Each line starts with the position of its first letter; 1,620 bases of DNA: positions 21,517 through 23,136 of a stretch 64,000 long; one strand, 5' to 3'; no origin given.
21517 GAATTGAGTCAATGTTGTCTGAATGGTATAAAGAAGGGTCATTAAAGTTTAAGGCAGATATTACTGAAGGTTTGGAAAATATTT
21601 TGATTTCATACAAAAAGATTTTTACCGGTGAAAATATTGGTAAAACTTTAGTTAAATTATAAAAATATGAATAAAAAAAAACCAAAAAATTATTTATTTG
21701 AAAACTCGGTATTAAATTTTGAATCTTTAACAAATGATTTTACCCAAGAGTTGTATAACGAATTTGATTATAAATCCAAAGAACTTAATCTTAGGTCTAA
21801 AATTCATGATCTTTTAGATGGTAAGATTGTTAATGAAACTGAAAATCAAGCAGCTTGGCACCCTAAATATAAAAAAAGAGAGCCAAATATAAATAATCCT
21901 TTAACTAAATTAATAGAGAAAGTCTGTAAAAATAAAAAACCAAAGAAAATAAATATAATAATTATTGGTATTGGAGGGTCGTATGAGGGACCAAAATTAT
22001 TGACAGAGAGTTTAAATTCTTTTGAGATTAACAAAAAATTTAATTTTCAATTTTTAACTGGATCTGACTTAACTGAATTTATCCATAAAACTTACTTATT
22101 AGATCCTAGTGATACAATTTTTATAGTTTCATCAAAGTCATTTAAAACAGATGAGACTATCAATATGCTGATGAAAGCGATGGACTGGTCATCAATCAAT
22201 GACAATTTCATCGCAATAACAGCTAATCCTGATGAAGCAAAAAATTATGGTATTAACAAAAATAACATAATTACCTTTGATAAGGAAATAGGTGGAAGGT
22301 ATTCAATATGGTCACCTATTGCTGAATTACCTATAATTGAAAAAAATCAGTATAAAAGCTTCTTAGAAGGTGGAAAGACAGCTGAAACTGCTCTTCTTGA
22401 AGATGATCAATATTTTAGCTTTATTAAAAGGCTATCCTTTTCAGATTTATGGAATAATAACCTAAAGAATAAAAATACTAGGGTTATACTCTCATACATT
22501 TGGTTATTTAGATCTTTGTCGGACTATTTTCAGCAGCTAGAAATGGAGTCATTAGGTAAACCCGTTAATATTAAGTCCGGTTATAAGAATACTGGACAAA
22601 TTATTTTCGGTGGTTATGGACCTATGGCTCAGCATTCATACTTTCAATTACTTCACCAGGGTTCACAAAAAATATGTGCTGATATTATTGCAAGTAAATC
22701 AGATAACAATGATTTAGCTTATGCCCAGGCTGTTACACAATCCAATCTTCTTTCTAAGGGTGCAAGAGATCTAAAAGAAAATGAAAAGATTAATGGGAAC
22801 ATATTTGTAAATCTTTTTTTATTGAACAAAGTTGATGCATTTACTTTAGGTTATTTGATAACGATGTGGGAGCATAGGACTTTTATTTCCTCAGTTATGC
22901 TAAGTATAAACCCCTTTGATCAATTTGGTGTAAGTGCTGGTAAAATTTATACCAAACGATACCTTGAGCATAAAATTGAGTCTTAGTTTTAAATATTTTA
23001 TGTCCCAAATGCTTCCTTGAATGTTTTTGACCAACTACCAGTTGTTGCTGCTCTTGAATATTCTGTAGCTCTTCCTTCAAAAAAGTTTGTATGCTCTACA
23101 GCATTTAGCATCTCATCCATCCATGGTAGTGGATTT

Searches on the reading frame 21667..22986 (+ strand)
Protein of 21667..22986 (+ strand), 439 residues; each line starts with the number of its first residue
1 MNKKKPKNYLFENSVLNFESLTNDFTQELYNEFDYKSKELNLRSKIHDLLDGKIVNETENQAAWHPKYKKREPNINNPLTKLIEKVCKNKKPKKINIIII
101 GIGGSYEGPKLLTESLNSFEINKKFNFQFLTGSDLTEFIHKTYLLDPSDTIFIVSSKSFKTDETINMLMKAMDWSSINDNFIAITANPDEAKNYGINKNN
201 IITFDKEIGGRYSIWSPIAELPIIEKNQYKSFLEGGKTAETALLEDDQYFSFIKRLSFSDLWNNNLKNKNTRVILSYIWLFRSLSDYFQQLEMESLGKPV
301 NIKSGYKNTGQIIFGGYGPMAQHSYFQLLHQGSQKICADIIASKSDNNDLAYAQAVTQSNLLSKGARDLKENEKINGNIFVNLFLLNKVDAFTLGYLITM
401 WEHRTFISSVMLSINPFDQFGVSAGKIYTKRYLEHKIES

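Call 29: search_protein_families(library=pfam, proteins=[window:21667-22986:+], max_evalue=0.00001)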
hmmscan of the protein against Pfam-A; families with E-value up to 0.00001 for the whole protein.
window:21667-22986:+ (439 aa): 1 family
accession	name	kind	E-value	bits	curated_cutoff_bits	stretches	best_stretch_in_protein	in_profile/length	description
PF00342.24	PGI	-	1.5e-68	232.1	22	1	25-435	7-468/486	Phosphoglucose isomerase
